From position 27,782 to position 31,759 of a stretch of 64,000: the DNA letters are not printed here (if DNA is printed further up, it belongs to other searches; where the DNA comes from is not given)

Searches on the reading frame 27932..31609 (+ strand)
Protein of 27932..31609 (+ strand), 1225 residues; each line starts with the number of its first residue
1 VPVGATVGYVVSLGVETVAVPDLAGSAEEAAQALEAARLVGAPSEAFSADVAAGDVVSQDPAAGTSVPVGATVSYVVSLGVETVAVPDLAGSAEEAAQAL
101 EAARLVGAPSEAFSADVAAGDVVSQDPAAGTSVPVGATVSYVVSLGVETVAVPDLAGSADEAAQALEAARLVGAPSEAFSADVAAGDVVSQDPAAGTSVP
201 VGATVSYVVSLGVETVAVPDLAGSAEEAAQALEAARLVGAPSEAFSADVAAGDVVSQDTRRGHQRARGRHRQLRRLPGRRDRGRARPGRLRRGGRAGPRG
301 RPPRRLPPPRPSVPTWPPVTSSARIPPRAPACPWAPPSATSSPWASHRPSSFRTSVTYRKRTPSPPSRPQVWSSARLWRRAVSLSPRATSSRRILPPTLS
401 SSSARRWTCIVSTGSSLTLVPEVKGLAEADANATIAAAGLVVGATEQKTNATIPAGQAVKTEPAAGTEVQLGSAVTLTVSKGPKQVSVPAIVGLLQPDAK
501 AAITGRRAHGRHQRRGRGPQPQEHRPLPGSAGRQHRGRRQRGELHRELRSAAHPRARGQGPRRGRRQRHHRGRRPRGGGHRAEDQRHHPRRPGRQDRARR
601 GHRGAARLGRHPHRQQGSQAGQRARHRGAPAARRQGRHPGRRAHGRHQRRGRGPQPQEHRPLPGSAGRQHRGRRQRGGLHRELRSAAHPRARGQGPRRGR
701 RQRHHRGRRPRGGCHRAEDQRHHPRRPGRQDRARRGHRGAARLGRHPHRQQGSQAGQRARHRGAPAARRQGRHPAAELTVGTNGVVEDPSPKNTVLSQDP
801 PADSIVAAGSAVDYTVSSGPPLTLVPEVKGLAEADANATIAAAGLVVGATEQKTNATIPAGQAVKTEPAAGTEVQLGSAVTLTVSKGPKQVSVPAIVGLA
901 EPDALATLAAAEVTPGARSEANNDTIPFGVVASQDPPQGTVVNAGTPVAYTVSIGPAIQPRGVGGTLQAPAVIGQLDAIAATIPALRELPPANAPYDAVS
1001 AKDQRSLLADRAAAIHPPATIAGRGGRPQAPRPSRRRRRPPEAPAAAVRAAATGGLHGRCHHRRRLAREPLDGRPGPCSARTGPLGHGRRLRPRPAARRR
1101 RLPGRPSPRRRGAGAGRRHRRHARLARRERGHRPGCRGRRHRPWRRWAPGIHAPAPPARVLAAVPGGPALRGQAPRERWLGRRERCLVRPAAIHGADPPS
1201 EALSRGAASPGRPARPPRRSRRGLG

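Call 69: search_protein_families(library=pfam, proteins=[window:27932-31609:+], max_evalue=0.0001)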
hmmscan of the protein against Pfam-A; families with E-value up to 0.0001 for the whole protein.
window:27932-31609:+ (1225 aa): 1 family
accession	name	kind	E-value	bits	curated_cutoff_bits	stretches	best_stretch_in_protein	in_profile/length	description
PF03793.24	PASTA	-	5.7e-78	257.3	23.2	6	420-481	3-64/64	PASTA domain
